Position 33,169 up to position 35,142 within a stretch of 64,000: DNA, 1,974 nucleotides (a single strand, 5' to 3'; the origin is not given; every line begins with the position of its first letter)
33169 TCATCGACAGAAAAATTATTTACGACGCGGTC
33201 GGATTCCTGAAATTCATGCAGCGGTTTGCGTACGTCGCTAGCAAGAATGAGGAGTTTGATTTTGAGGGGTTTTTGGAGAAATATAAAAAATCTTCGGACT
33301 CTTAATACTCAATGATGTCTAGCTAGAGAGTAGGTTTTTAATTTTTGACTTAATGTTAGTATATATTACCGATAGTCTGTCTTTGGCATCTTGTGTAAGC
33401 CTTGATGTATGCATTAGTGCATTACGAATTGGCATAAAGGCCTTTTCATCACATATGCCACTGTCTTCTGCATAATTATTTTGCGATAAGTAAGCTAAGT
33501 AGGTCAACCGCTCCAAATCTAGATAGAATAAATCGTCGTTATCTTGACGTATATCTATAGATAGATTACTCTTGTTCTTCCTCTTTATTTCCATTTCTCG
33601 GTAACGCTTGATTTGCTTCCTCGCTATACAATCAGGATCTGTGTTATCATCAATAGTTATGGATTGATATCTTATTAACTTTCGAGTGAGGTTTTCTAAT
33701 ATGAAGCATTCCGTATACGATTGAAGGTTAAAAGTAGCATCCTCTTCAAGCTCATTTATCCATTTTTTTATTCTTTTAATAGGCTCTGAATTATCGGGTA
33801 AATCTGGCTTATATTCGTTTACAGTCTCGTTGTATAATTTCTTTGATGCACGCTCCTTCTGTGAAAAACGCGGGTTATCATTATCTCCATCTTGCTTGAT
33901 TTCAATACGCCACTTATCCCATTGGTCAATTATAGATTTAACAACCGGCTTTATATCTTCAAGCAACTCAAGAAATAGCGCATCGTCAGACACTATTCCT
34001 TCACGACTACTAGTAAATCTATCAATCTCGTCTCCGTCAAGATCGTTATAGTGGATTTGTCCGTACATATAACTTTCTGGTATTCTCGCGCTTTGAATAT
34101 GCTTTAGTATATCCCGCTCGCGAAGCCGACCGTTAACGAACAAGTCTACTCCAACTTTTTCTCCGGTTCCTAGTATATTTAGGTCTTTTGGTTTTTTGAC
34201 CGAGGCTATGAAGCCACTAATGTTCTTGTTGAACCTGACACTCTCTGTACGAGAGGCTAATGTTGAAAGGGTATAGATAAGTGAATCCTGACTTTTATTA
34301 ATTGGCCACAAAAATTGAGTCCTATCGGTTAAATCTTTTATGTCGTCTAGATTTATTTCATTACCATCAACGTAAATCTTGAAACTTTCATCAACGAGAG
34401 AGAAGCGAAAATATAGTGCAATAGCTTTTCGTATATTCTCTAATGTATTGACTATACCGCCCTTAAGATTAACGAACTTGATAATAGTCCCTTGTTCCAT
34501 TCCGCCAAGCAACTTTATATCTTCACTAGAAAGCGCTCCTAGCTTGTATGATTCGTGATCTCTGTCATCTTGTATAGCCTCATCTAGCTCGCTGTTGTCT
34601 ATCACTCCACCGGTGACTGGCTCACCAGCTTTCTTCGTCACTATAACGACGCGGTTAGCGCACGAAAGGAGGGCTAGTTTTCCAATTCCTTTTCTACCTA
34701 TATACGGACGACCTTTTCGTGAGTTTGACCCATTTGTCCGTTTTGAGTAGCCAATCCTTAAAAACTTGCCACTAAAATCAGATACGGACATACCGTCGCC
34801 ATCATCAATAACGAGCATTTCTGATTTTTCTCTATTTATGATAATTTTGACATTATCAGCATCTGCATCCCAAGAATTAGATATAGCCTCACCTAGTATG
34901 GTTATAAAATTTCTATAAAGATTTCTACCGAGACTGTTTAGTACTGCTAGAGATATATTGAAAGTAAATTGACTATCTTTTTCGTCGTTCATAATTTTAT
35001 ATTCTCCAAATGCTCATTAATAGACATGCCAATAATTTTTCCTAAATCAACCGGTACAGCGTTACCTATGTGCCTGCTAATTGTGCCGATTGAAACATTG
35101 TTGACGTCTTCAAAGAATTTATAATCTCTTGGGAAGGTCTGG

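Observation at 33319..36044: Translationally coupled C5-methyltransferase plus GHKL-ATPase/HEPN-like fusion: candidate uncharacterised defence cassette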

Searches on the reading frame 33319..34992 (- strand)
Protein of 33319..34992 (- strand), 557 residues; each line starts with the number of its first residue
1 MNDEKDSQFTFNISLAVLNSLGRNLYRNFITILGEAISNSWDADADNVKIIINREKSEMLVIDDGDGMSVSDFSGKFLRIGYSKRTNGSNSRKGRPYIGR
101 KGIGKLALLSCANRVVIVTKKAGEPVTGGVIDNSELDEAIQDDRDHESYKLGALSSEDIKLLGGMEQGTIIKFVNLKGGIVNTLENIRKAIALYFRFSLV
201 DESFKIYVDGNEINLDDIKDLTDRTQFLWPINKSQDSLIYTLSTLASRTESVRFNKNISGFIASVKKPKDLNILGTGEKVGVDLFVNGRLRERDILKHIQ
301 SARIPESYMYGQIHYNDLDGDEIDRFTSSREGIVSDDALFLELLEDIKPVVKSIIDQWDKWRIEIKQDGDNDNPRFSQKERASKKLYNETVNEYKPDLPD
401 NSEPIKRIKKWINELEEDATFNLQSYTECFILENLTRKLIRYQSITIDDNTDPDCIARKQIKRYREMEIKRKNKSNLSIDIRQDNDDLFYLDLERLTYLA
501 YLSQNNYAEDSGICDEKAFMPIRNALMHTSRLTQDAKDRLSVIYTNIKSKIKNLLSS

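Call 4: search_protein_families(library=pfam, proteins=[window:33319-34992:-], max_evalue=0.01)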
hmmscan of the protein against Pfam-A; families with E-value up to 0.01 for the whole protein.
window:33319-34992:- (557 aa): 2 families
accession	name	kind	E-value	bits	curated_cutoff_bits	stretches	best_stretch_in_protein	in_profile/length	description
PF13589.12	HATPase_c_3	-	1.5e-18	67.5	25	1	31-126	5-99/137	Histidine kinase-, DNA gyrase B-, and HSP90-like ATPase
PF02518.31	HATPase_c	-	0.0023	18.8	26.4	1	30-84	7-64/111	Histidine kinase-, DNA gyrase B-, and HSP90-like ATPase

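Call 5: search_protein_families(library=padloc, proteins=[window:33319-34992:-], max_evalue=0.01)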
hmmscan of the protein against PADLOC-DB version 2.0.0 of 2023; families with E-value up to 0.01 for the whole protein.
window:33319-34992:- (557 aa): 3 families
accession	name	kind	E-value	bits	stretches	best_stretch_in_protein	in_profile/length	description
PDLC03419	REase_II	-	2.7e-41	139.7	1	8-364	4-378/695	Type II restriction enzyme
PDLC03485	REase_II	-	9.4e-40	134.6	1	6-373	3-363/611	Type II restriction enzyme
PDLC02204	MzaB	-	0.0004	16.9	1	22-123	18-117/500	-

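Call 6: search_protein_families(library=ncbifam, proteins=[window:33319-34992:-], max_evalue=0.01)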
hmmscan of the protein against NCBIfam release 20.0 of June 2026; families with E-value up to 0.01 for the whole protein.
window:33319-34992:- (557 aa): 7 families
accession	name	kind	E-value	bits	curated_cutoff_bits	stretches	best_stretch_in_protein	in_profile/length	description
NF050001.1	restrict_BbrUII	equivalog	8.3e-86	288.9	550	1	9-369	1-368/659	BbrUII/HgiDII family restriction enzyme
NF047352.1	P_loop_sacsin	domain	1.6e-05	25.3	50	1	32-117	3-79/80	sacsin N-terminal ATP-binding-like domain-containing protein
TIGR00585.2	mutl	equivalog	5.9e-05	22.1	180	1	33-80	25-73/555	DNA mismatch repair endonuclease MutL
NF041932.1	MzaB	equivalog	0.00043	18.8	850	1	23-123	6-104/480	MZA anti-phage system associated ATPase MzaB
NF010683.0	PRK14083.1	equivalog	0.0005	18.6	455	1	46-123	54-132/604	HSP90 family protein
NF000951.0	PRK00095.2-1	equivalog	0.0017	17.1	391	1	31-75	27-71/559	DNA mismatch repair endonuclease MutL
NF000950.0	PRK00095.1-3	equivalog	0.0074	14.7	756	0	32-87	27-83/641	DNA mismatch repair endonuclease MutL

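Call 8: search_solved_structures(query=window:33319-34992:-, max_evalue=1, show_alignments=2)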
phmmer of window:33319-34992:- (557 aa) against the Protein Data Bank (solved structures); distinct sequences matched with E-value up to 1: 5.
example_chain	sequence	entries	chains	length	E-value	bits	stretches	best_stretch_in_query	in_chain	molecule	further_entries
2ior_A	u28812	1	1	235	0.0069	18.3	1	41-133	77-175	Chaperone protein htpG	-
1y4s_A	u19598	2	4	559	0.029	16.3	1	41-132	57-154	Chaperone protein htpG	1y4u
2iop_A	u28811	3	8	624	0.036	16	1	41-132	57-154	Chaperone protein htpG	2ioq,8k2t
2jp2_A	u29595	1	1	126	0.27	13.1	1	52-153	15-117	Sprouty-related, EVH1 domain-containing protein 2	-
2im5_A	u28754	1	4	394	0.53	12.1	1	408-474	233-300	Nicotinate phosphoribosyltransferase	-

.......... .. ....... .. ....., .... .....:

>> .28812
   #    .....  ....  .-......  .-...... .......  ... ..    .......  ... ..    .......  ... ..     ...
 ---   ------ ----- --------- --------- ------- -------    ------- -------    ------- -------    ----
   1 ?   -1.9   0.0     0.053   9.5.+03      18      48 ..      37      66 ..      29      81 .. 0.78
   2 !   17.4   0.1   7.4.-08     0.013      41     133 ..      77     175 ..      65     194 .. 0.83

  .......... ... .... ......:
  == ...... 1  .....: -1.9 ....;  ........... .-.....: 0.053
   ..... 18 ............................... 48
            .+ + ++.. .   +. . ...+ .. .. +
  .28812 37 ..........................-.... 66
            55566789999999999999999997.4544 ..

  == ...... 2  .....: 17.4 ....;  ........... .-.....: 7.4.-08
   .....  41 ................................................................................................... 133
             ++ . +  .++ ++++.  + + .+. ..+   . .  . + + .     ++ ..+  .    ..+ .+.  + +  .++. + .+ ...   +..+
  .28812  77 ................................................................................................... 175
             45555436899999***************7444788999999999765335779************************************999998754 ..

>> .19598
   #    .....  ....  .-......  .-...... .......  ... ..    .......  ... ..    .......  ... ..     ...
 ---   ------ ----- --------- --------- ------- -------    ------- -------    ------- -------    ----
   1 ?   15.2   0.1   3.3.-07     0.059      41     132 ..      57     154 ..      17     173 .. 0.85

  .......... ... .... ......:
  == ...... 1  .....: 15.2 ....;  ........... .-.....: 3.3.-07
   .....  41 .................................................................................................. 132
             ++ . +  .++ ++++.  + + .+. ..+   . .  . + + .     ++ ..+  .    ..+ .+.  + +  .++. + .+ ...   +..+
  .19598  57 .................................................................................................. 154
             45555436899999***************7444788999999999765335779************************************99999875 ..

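Call 9: search_protein_families(library=phrogs, proteins=[window:33319-34992:-], max_evalue=0.01)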
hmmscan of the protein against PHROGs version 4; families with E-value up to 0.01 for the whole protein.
window:33319-34992:- (557 aa): 1 family
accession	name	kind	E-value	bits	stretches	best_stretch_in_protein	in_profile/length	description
phrog_6203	-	unknown function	5.7e-63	214.5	1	6-368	3-356/644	-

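Call 10: find_homologous_proteins(query=window:33319-34992:-, max_evalue=0.001)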
Query window:33319-34992:- (557 aa): 4767 proteins with E <= 0.001 among 8000 candidates; the best 120 are listed.
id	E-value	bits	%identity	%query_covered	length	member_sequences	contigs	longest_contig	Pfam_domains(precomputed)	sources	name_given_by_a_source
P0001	0.0e+0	1229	100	100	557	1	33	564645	PF13589.13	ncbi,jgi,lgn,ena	-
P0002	0.0e+0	1227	100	100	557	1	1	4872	PF13589.13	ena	-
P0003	0.0e+0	1227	100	100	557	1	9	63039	PF13589.13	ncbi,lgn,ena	-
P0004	0.0e+0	1227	100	100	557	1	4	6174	PF13589.13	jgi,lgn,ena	-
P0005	0.0e+0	1226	100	100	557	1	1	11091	PF13589.13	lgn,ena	-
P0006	0.0e+0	1226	100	100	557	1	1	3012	PF13589.13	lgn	-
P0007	0.0e+0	1225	100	100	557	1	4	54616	PF13589.13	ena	-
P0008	0.0e+0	1225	100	100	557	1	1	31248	PF13589.13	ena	-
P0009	0.0e+0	1130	92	100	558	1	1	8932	PF13589.13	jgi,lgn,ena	-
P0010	0.0e+0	1050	87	100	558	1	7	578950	PF13589.13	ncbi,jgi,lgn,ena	-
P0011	0.0e+0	1039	84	100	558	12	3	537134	PF13589.13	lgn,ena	-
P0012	0.0e+0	1031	85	100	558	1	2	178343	PF13589.13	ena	-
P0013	0.0e+0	1028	85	100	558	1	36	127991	PF13589.13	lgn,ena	-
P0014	0.0e+0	1023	84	100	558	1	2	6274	PF13589.13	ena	-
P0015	0.0e+0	1017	84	100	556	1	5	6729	PF13589.13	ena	-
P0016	0.0e+0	1015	83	100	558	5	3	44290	PF13589.13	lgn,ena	-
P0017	0.0e+0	1012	84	100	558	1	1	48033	PF13589.13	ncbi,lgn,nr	ncbi:MAG: ATP-binding protein [Candidatus Saccharibacteria bacterium]|nr:ATP-binding protein [Candid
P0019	2.0e-296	1002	83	100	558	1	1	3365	PF13589.13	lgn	-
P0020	1.1e-295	999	82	100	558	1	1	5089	PF13589.13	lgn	-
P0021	1.7e-288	976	81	100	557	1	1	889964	PF13589.13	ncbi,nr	ncbi:DNA mismatch repair protein [Candidatus Saccharibacteria bacterium oral taxon 488]|nr:DNA misma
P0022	1.3e-283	960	77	100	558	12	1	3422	PF13589.13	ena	-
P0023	4.1e-278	941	77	100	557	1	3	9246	PF13589.13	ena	-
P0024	1.6e-277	939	77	100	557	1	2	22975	PF13589.13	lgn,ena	-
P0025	2.2e-277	939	77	100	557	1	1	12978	PF13589.13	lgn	-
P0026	3.2e-277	939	77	100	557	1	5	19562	PF13589.13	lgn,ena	-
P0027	9.0e-277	937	77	100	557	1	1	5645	PF13589.13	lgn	-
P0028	9.2e-277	937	77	100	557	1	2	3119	PF13589.13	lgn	-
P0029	1.1e-276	937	77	100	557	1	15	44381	PF13589.13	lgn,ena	-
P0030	1.9e-276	936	77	100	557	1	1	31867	PF13589.13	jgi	-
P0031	4.4e-276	935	77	100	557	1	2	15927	PF13589.13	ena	-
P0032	7.5e-275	931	77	100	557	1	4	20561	PF13589.13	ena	-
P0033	2.3e-273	926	76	100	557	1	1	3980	PF13589.13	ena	-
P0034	6.0e-273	924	75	100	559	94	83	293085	PF13589.13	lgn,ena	-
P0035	2.8e-269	912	75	100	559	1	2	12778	PF13589.13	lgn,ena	-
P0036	6.6e-267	904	74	100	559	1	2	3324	PF13589.13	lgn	-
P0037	1.0e-266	904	74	100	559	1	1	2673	PF13589.13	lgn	-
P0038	2.0e-266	903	74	100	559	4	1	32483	PF13589.13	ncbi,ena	-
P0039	4.2e-266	902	74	100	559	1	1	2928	PF13589.13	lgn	-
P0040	4.9e-266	902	74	100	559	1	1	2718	PF13589.13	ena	-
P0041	7.6e-266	901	74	100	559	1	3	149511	PF13589.13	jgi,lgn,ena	-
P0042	1.0e-265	901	74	100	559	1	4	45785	PF13589.13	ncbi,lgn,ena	-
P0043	1.2e-265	900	74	100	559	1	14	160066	PF13589.13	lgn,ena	-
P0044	1.3e-265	900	74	100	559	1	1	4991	PF13589.13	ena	-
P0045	1.4e-265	900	74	100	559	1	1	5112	PF13589.13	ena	-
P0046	1.8e-265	900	74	100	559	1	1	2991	PF13589.13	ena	-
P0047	2.4e-265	899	74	98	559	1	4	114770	PF13589.13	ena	-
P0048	3.0e-265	899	74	100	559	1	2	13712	PF13589.13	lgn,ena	-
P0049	3.0e-265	899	74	100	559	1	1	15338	PF13589.13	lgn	-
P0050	3.4e-265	899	74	100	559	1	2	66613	PF13589.13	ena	-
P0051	4.4e-265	898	74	100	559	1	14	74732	PF13589.13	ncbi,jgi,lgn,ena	-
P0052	5.7e-265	898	74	100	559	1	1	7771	PF13589.13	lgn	-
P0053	7.9e-265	898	74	100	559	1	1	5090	PF13589.13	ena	-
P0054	9.7e-265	897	74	100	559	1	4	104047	PF13589.13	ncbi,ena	-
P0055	1.0e-264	897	74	100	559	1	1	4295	PF13589.13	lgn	-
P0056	1.3e-264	897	74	100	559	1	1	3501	PF13589.13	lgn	-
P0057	1.4e-264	897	74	100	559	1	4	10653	PF13589.13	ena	-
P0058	1.9e-264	896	74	100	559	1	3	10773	PF13589.13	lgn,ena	-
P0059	2.4e-264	896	74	100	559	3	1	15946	PF13589.13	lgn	-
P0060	4.7e-264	895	74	100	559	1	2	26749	PF13589.13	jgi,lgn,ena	-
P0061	1.2e-263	894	74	100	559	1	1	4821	PF13589.13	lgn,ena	-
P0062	1.3e-263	894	74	100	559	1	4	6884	PF13589.13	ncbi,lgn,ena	-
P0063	1.4e-263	894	73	100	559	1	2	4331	PF13589.13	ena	-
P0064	1.8e-263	893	74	100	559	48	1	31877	PF13589.13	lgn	-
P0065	4.2e-263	892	73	100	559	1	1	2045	PF13589.13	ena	-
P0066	1.8e-262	890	82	90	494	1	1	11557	PF13589.13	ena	-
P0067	3.3e-262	889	73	100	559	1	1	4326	PF13589.13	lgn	-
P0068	9.0e-262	888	75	97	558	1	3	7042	PF13589.13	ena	-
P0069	1.7e-258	877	74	97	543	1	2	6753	PF13589.13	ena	-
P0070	1.7e-257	873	73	100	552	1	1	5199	PF13589.13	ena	-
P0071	4.9e-252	855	71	100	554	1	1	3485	PF13589.13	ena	-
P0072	4.5e-251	852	71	100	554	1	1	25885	PF13589.13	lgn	-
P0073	4.7e-251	852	72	97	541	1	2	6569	PF13589.13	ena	-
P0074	2.6e-248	843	94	73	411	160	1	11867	PF13589.13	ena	-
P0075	5.3e-248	842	75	90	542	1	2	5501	PF13589.13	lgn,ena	-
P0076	9.9e-245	831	73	95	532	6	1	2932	PF13589.13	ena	-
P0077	1.9e-243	827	95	71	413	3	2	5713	PF13589.13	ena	-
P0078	1.6e-236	804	77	85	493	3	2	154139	PF13589.13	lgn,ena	-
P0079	3.5e-233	793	73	90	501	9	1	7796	PF13589.13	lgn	-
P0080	6.7e-197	673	58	100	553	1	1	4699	PF13589.13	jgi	jgi:hypothetical protein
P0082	6.3e-183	627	55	98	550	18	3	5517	PF02518.32,PF13589.13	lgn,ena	-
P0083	4.7e-179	615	53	99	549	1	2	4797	PF13589.13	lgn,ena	-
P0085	5.5e-177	608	54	99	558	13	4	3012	PF02518.32,PF13589.13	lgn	-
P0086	1.1e-176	607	53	99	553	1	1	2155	PF02518.32,PF13589.13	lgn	-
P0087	3.3e-176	605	54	99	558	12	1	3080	PF02518.32,PF13589.13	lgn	-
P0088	3.8e-176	605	54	99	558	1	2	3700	PF02518.32,PF13589.13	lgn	-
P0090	7.9e-176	604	54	99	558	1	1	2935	PF02518.32,PF13589.13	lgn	-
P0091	4.7e-175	601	53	98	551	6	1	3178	PF02518.32,PF13589.13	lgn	-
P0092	1.1e-174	600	53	98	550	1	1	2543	PF13589.13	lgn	-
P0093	1.9e-174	599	53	99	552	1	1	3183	PF13589.13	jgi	-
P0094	3.8e-173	595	53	99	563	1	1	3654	PF13589.13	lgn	-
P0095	4.0e-173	595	52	99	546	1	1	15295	PF13589.13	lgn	-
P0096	2.1e-172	593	53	98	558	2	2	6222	PF13589.13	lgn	-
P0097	5.5e-172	591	52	99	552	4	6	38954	PF13589.13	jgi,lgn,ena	-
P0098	6.1e-172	591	54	98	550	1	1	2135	PF13589.13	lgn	-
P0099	1.2e-171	590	52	98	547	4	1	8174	PF02518.32,PF13589.13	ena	-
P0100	1.3e-171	590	53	99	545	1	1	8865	PF13589.13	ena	-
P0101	3.3e-171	589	52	99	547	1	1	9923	PF13589.13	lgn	-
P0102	3.3e-171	589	53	99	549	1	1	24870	PF02518.32,PF13589.13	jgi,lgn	jgi:hypothetical protein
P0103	3.7e-171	589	51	99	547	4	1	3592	PF02518.32,PF13589.13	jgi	-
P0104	5.0e-171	588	52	99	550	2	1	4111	PF13589.13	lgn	-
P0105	7.6e-171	587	52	99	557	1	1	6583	PF13589.13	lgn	-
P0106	1.1e-170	587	51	99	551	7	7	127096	PF13589.13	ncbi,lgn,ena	-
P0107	1.1e-170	587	51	99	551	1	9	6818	PF13589.13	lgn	-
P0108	1.2e-170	587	53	99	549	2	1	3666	PF02518.32,PF13589.13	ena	-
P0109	2.2e-170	586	53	99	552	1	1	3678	PF13589.13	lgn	-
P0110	2.7e-170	586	50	99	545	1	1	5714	PF02518.32,PF13589.13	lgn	-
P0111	6.8e-170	584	51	99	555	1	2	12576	PF13589.13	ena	-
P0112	2.2e-169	583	50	97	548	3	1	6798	PF02518.32,PF13589.13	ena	-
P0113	2.6e-169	582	53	98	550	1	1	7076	PF13589.13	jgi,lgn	-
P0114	1.1e-168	580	52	99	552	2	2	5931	PF02518.32,PF13589.13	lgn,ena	-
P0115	1.1e-168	580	52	99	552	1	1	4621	PF02518.32,PF13589.13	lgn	-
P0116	1.3e-168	580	52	99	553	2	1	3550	PF02518.32,PF13589.13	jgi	jgi:hypothetical protein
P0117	2.4e-168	579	52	99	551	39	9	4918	PF02518.32,PF13589.13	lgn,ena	-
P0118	2.8e-168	579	51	99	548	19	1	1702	PF13589.13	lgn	-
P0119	2.9e-168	579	51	99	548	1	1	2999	PF02518.32,PF13589.13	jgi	-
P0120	3.3e-168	579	54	98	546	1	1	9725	PF02518.32,PF13589.13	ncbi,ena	-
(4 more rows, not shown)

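Call 27: find_related_loci(query=A2, collection=genome_contigs, flank=6000)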
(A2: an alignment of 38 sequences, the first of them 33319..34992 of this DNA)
Query A2 (557 aa) in genome_contigs; peptide patterns used: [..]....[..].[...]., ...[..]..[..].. (x = any residue, [..] = any of these).
416 stretches matched a pattern; 385 encode a relative of the query (tblastn E <= 1e-3); the best 80 are kept; 80 distinct loci.
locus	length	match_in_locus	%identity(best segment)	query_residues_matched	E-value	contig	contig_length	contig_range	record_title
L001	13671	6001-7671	92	1-557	0e+0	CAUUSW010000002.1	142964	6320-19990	MAG TPA_asm: uncultured Candidatus Saccharibacteria bacterium isolate SRR23388465_bin.18_MetaWRAP_v1.3_MAG genome assemb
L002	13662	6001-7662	87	1-553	0e+0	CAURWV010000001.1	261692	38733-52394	MAG TPA_asm: uncultured Candidatus Saccharibacteria bacterium isolate ERR9969224_bin.21_MetaWRAP_v1.3_MAG genome assembl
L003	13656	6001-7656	84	1-552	0e+0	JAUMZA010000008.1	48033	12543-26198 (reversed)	MAG: Candidatus Saccharibacteria bacterium isolate S17M_Sa_60 NODE_374_length_48033_cov_7.370941, whole genome shotgun s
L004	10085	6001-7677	74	1-557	0e+0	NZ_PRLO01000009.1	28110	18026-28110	Candidatus Nanoperiomorbus periodonticus strain TM7_ EAM_G5_1_HOT_356 G51EAM_9, whole genome shotgun sequence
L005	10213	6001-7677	74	1-557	0e+0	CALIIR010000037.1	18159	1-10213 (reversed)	MAG TPA_asm: uncultured Candidatus Saccharibacteria bacterium isolate ERR589602_bin.41_CONCOCT_v1.1_MAG genome assembly,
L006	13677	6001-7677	74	1-557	0e+0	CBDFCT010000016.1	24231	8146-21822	MAG TPA_asm: uncultured Candidatus Saccharibacteria bacterium isolate SRR25914268_concoct_6 genome assembly, contig: ERZ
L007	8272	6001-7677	74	1-557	0e+0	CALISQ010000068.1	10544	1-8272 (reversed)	MAG TPA_asm: uncultured Candidatus Saccharibacteria bacterium isolate ERR589623_bin.21_CONCOCT_v1.1_MAG genome assembly,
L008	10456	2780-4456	74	1-557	0e+0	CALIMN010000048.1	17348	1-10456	MAG TPA_asm: uncultured Candidatus Saccharibacteria bacterium isolate ERR589615_bin.78_CONCOCT_v1.1_MAG genome assembly,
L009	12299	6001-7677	74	1-557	0e+0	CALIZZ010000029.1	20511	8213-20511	MAG TPA_asm: uncultured Candidatus Saccharibacteria bacterium isolate ERR589608_bin.106_CONCOCT_v1.1_MAG genome assembly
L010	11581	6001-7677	74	1-557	0e+0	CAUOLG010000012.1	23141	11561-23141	MAG TPA_asm: uncultured Candidatus Saccharibacteria bacterium isolate SRR11085307_bin.8_MetaWRAP_v1.3_MAG genome assembl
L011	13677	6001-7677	74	1-557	0e+0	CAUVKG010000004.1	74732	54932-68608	MAG TPA_asm: uncultured Candidatus Saccharibacteria bacterium isolate SRR23388443_bin.31_MetaWRAP_v1.3_MAG genome assemb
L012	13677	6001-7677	74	1-557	0e+0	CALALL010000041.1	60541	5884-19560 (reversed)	MAG TPA_asm: uncultured Candidatus Saccharibacteria bacterium isolate ERR589373_bin.37_CONCOCT_v1.1_MAG genome assembly,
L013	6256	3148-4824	74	1-557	0e+0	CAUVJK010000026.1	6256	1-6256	MAG TPA_asm: uncultured Candidatus Saccharibacteria bacterium isolate SRR23388429_bin.22_MetaWRAP_v1.3_MAG genome assemb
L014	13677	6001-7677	74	1-557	0e+0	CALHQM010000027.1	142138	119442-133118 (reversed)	MAG TPA_asm: uncultured Candidatus Saccharibacteria bacterium isolate ERR589616_bin.26_CONCOCT_v1.1_MAG genome assembly,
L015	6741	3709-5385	74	1-557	0e+0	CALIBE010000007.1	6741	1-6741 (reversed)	MAG TPA_asm: uncultured Candidatus Saccharibacteria bacterium isolate ERR589644_bin.27_CONCOCT_v1.1_MAG genome assembly,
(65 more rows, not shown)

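Call 29: predict_structure(alignment_id=A2)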
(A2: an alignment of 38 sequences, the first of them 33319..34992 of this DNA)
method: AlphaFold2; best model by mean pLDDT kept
length: 557 residues; sequences in the alignment: 38
mean_pLDDT: 81.8   pTM: 0.76
mean pLDDT of the five models: 81.8, 79.9, 79.1, 78.6, 77.8
residues with pLDDT >= 90: 163; 70-90: 308; 50-70: 78; < 50: 8
segments of 3 or more residues with pLDDT < 50: 1-5
pLDDT, mean of each block of 10 residues (from residue 1): 51 62 58 80 90 88 90 76 59 75 60 87 90 76 74 87 86 80 79 85 91 91 95 88 93 89 93 82 87 85 83 87 64 79 90 92 87 85 91 87 90 92 91 88 75 67 89 87 80 81 60 70 88 91 84 78
secondary structure, 60 per line:
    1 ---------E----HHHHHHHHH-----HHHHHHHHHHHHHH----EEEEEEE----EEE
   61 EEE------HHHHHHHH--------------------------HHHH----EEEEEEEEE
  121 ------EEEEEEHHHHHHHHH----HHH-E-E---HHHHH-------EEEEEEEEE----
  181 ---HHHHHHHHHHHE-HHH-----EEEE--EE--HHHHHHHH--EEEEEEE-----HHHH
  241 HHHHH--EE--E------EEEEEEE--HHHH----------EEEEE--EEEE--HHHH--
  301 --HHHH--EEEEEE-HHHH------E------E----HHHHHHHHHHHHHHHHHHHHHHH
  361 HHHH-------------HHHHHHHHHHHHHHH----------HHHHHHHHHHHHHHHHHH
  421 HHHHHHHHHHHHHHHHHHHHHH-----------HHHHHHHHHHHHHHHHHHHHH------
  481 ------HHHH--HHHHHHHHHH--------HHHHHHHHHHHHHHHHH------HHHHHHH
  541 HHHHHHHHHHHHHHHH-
elements in order: H15-23 H29-42 E47-53 E58-63 H70-77 H104-107 E112-120 E127-132 H133-141 H156-160 E168-176 H184-194 E205-208 H215-222 E225-231 H237-245 E259-265 H268-271 E282-286 E289-292 H295-298 H303-306 E309-314 H316-319 H338-364 H378-392 H403-442 H454-474 H487-490 H493-502 H511-527 H534-556
